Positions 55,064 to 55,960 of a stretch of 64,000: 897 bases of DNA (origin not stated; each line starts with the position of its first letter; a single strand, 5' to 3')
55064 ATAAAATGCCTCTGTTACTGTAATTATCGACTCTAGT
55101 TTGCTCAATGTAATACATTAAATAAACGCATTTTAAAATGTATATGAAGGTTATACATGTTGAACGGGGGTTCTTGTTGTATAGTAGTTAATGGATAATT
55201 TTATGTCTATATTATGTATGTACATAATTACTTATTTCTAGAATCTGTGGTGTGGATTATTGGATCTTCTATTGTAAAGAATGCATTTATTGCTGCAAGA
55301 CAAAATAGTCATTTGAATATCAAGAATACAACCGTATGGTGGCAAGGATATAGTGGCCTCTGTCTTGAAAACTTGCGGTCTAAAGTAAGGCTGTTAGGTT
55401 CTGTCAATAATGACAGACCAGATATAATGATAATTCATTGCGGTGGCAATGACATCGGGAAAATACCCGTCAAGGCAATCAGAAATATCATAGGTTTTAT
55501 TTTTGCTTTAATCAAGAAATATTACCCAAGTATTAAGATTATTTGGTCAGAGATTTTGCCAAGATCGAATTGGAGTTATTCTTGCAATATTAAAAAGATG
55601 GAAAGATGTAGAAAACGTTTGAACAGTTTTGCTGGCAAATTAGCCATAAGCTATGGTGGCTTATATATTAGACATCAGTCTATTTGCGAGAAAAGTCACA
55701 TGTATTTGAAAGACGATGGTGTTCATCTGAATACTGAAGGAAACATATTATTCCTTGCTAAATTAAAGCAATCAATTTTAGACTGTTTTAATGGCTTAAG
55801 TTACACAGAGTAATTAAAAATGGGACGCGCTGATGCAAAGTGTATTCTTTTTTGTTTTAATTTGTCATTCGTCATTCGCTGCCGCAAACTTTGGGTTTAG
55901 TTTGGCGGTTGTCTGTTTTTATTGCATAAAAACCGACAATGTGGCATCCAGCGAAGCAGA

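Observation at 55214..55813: SGNH/GDSL hydrolase ORF carried as cargo downstream of the recombinase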

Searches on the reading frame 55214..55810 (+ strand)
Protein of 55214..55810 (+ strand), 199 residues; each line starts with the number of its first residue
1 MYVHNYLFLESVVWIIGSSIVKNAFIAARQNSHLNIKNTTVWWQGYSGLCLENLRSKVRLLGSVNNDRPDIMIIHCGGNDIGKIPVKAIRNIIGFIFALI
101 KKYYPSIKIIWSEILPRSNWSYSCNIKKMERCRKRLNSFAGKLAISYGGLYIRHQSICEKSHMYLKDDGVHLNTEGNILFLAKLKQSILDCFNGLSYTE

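Call 3: search_protein_families(library=pfam, proteins=[window:55214-55810:+], max_evalue=1)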
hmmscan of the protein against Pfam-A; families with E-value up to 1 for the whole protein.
window:55214-55810:+ (199 aa): 4 families
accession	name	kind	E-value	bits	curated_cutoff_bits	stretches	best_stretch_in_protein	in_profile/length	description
PF13472.12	Lipase_GDSL_2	-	4.2e-11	44.1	32.9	1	27-177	24-176/178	GDSL-like Lipase/Acylhydrolase family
PF00657.28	Lipase_GDSL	-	4.8e-07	30.6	23.6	1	27-180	27-204/208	GDSL-like Lipase/Acylhydrolase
PF19454.4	DUF5992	-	0.059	13.8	23.8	1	15-52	16-53/106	Family of unknown function (DUF5992)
PF04311.20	DUF459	-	0.093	12.5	27.2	0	63-84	54-75/197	Protein of unknown function (DUF459)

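Call 4: search_solved_structures(query=window:55214-55810:+, max_evalue=10, show_alignments=3)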
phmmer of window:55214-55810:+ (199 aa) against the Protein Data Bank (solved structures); distinct sequences matched with E-value up to 10: 12.
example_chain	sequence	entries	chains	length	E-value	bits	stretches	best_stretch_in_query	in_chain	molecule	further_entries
3p94_A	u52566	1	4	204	0.00056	22.7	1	36-178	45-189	GDSL-like Lipase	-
5b5s_A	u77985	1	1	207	0.00058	22.7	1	45-186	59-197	Acetic acid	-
5b5l_A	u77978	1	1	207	0.00059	22.7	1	45-186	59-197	acetyl esterase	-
2hsj_A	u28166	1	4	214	0.0091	18.8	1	9-148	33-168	Putative platelet activating factor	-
3wbz_A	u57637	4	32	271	0.11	15.3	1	21-79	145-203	Likely histidyl tRNA-specific guanylyltransferase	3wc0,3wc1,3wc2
7c2c_A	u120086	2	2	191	0.15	14.8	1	56-106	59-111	SGNH-hydrolase family esterase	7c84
7c2a_A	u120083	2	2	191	0.15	14.8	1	56-106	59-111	SGNH-hydrolase family esterase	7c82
7c2d_A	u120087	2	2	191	0.15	14.8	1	56-106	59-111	SGNH-hydrolase family esterase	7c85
4c1b_A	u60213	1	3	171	0.27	14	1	14-117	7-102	ORF1-ENCODED PROTEIN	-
1p5j_A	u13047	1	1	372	0.82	12.4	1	54-99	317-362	L-serine dehydratase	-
4h27_A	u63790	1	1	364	1.2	11.9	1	54-96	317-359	L-serine dehydratase/L-threonine deaminase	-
2w0i_A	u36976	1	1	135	1.5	11.5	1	63-136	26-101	TWINFILIN-2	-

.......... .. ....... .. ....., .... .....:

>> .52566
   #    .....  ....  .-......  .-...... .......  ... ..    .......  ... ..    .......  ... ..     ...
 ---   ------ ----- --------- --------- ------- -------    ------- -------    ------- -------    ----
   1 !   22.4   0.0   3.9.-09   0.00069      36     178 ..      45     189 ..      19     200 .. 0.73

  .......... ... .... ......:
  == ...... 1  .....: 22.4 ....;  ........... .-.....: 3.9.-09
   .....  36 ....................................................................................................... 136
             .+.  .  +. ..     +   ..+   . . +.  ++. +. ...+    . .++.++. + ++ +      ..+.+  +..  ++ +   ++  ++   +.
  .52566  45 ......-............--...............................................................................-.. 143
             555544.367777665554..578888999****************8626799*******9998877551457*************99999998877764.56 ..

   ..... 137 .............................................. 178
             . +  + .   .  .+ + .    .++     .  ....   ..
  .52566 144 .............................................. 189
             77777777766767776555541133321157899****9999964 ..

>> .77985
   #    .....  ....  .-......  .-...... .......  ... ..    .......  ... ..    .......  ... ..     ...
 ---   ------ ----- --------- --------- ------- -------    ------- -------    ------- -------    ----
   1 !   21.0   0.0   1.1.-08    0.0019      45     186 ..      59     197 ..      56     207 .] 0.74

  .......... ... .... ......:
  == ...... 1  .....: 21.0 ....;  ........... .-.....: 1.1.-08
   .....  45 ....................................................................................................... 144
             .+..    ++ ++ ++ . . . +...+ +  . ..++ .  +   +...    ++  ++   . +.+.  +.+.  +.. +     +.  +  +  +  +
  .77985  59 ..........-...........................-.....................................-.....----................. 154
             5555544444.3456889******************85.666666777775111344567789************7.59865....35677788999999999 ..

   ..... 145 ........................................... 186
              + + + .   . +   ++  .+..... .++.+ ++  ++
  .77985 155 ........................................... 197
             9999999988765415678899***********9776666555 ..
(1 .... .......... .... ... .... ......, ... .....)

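Call 5: find_homologous_proteins(query=window:55214-55810:+, max_evalue=0.001)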
Query window:55214-55810:+ (199 aa): 17 proteins with E <= 0.001 among 67 candidates.
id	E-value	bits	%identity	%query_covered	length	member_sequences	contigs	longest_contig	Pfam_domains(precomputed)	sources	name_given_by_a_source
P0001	1.4e-57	212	50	97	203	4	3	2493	PF13472.13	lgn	-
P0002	8.6e-55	203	50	95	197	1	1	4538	PF13472.13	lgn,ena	-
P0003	6.4e-54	201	54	89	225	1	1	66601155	PF13472.13,PF00657.29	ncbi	ncbi:hypothetical protein ACF0H5_000119 [Mactra antiquata]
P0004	7.2e-52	194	48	90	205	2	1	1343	PF13472.13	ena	-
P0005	2.5e-48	182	49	86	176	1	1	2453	PF13472.13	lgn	-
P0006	1.1e-47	180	50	83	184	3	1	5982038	PF13472.13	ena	-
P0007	4.4e-46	175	48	87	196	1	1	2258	PF13472.13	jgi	jgi:lysophospholipase L1-like esterase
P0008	1.1e-44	170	46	89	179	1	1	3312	-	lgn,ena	-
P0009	4.1e-43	165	47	84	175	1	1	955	-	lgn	-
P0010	9.4e-42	161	46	84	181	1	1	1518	-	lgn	-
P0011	2.3e-39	153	45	79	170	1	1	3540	-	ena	-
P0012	1.6e-38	150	43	84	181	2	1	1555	-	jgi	-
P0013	2.8e-38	149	42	90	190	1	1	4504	PF13472.13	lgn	-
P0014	4.1e-35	139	44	86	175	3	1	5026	-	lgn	-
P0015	1.4e-34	137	50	63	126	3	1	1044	-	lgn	-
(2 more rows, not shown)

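Call 15: find_encoding_contigs(protein=window:55214-55810:+, flank=8000, max_places=6)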
Protein window:55214-55810:+ (199 aa): no gene with exactly this product is on record in the collection.

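Call 16: find_encoding_contigs(protein=P0003, flank=8000, max_places=3)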
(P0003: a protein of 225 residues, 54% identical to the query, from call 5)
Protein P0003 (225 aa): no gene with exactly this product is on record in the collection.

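Call 17: find_encoding_contigs(protein=P0006, flank=8000, max_places=3)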
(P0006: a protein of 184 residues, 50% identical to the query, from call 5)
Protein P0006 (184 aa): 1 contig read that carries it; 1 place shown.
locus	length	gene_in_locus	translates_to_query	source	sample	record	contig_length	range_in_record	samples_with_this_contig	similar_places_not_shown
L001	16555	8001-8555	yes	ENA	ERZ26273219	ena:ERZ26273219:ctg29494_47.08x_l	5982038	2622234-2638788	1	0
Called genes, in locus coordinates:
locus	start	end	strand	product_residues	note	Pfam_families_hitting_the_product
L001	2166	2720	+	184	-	-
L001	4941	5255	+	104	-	-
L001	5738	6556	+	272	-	PF00078:RVT_1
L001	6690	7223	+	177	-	-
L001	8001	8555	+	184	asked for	PF13472:Lipase_GDSL_2 (weak)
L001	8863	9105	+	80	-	-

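Call 18: find_encoding_contigs(protein=P0002, flank=8000, max_places=3)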
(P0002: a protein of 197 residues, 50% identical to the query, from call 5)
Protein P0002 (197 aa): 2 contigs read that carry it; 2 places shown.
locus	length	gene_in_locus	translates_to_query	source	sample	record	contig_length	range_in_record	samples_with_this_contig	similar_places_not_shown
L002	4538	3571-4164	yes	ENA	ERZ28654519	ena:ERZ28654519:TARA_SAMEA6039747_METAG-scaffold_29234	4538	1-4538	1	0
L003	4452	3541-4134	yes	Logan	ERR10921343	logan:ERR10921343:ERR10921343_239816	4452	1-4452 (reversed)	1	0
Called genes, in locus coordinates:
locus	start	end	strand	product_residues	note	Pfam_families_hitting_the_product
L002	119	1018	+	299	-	-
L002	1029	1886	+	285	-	PF00078:RVT_1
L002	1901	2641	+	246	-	-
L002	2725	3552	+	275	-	PF00589:Phage_integrase (weak)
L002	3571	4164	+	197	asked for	PF13472:Lipase_GDSL_2 (weak)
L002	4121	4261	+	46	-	-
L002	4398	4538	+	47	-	?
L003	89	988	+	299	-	-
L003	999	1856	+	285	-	PF00078:RVT_1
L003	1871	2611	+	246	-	-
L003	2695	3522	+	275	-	PF00589:Phage_integrase (weak)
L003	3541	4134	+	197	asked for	PF13472:Lipase_GDSL_2 (weak)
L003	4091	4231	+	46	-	-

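Call 27: search_solved_structures(query=A1, max_evalue=1, show_alignments=5)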
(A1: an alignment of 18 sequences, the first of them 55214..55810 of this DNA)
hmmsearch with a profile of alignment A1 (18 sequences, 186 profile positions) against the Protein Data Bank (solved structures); distinct sequences matched with E-value up to 1: 22.
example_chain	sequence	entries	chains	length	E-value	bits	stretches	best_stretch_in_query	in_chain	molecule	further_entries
4c1b_A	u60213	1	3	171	8.9e-08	35.2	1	35-175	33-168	ORF1-ENCODED PROTEIN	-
9hi6_A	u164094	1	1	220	2.3e-05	27.3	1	52-182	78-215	FI6-focused design_04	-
9hi5_A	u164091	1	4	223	0.00014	24.8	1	53-179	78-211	GDSL-like protein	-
9hi4_C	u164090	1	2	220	0.00025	23.9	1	53-180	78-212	FI6-focused design_03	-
6njc_A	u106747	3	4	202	0.00026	23.9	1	29-166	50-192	Sialate O-acetylesterase | Lysophospholipase L1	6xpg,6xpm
3p94_A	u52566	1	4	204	0.00034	23.5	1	51-178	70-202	GDSL-like Lipase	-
4iyj_A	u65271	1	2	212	0.00078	22.3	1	53-178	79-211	GDSL-like protein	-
2vpt_A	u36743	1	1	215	0.0067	19.3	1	32-86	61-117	LIPOLYTIC ENZYME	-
2hsj_A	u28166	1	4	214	0.0073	19.2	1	57-173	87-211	Putative platelet activating factor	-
4hf7_A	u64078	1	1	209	0.012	18.4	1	53-177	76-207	Putative acylhydrolase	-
1bwr_A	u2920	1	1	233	0.019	17.8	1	35-107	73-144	PLATELET-ACTIVATING FACTOR ACETYLHYDROLASE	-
3dt6_A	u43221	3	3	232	0.02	17.7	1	35-107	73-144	Brain Platelet-activating factor acetylhydrolase IB subunit alpha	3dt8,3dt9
1es9_A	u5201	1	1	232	0.02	17.7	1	35-107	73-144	PLATELET-ACTIVATING FACTOR ACETYLHYDROLASE IB GAMMA SUBUNIT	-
1fxw_A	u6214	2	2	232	0.02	17.7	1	35-107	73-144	PLATELET-ACTIVATING FACTOR ACETYLHYDROLASE IB GAMMA SUBUNIT | PLATELET-ACTIVATING FACTOR ACETYLHYDROLASE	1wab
1bwp_A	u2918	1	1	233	0.021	17.7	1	35-107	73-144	PLATELET-ACTIVATING FACTOR ACETYLHYDROLASE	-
5b5s_A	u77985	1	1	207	0.084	15.7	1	33-180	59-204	Acetic acid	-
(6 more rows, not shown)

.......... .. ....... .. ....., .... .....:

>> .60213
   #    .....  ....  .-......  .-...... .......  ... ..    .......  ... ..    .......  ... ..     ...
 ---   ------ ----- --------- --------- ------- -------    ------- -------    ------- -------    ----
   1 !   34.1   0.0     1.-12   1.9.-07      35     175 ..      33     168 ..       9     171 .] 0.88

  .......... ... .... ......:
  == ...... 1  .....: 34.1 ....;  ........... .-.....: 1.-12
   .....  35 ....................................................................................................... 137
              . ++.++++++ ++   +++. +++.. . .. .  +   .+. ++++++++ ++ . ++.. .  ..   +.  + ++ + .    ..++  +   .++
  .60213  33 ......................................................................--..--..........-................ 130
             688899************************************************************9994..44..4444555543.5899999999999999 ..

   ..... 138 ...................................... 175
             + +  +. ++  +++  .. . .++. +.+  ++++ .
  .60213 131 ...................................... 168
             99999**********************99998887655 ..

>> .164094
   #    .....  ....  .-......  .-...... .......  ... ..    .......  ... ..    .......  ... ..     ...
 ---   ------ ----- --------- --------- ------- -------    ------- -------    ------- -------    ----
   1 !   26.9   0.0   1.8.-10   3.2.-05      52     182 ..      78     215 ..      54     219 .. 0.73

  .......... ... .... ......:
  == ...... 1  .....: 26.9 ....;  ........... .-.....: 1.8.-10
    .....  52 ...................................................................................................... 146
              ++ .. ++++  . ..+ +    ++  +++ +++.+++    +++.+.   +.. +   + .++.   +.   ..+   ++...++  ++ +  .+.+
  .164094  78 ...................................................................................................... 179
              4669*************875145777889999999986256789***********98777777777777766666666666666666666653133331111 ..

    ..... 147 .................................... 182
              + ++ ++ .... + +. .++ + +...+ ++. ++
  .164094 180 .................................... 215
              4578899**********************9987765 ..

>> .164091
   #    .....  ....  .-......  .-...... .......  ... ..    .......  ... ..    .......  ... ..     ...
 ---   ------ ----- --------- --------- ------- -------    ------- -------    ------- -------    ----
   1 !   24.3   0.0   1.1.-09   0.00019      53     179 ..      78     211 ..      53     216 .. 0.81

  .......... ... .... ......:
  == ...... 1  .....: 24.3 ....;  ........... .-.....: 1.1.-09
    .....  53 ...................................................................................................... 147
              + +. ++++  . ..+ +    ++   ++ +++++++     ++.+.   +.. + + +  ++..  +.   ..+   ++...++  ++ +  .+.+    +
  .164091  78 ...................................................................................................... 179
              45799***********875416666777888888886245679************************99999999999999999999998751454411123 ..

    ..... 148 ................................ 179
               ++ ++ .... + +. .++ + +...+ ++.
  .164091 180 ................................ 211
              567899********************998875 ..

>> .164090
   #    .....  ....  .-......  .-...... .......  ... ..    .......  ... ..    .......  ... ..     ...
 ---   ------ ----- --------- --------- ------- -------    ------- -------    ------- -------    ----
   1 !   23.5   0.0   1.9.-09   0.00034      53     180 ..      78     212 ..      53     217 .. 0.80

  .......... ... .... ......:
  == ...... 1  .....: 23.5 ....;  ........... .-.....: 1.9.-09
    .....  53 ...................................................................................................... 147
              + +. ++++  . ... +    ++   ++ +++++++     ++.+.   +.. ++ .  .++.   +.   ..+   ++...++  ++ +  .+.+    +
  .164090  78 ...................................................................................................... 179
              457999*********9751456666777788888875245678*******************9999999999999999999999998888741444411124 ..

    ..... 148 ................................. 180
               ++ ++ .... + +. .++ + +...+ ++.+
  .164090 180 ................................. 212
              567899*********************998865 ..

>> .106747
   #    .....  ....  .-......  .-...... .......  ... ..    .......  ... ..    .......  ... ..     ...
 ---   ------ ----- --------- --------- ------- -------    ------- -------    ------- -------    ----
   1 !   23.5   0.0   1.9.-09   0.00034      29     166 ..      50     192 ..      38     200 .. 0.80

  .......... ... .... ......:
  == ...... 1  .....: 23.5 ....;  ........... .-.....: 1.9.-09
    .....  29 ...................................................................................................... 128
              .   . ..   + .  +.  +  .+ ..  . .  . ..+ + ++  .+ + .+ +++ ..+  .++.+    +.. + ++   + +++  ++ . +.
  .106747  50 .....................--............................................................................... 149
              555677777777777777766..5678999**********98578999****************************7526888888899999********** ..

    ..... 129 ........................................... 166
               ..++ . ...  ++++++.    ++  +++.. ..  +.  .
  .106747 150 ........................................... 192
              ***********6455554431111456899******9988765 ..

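Call 29: predict_structure(alignment_id=A1)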
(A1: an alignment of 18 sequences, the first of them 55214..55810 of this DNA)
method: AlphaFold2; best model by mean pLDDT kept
length: 199 residues; sequences in the alignment: 18
mean_pLDDT: 90.5   pTM: 0.88
mean pLDDT of the five models: 90.5, 88.6, 87.1, 86.6, 82.2
residues with pLDDT >= 90: 154; 70-90: 32; 50-70: 6; < 50: 7
segments of 3 or more residues with pLDDT < 50: 1-7
pLDDT, mean of each block of 10 residues (from residue 1): 47 93 87 80 88 91 81 95 95 97 96 95 94 97 98 96 94 95 96 95
secondary structure, 60 per line:
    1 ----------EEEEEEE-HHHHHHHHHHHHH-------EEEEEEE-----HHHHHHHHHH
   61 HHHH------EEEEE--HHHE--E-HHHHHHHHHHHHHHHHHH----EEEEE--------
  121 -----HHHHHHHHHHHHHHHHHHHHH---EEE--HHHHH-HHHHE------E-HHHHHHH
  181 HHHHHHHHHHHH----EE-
elements in order: E11-17 H19-31 E39-45 H51-64 E71-75 H86-103 E108-112 H126-146 E150-152 H155-159 H161-164 H174-192

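Call 31: search_protein_representatives(alignment_id=A1)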
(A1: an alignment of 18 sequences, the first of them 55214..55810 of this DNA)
Query: 18 sequences, 186 profile positions. Proteins with E-value up to 0.001 (for the whole library): 3341; up to 1e-10: 1525; up to 1e-30: 234. The best 150 are listed.
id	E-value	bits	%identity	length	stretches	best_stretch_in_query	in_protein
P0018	9.4e-137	468.8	-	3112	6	2-178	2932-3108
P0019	2.4e-80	284.9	-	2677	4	2-179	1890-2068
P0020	8.1e-70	250.5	-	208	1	1-183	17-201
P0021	2.9e-69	248.7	-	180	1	6-185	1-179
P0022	2.1e-65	236.2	-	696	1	1-182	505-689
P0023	7.5e-64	231.1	-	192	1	1-182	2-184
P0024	4.3e-63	228.6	-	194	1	1-181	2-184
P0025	5.1e-62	225.1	-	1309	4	2-179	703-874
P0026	2.2e-61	223.1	-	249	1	1-180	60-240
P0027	1.0e-59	217.6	-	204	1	1-178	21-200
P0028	2.6e-59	216.3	-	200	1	1-182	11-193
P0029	1.4e-58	213.9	-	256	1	1-183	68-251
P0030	3.8e-58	212.5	-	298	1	2-181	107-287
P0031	7.5e-58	211.5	-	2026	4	25-181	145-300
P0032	6.0e-57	208.6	-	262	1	1-184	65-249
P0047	2.1e-52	193.8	-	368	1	1-180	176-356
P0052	3.5e-51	189.8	-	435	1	1-183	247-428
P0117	1.8e-38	148.3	-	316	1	1-182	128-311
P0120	4.1e-38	147.2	-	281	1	1-179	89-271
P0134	2.1e-36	141.6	-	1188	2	2-181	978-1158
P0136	2.4e-36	141.4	-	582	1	1-178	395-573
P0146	4.7e-35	137.2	-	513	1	1-176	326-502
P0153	1.3e-34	135.8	-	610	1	1-149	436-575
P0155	1.7e-34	135.4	-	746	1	1-179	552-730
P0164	4.0e-34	134.2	-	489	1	1-179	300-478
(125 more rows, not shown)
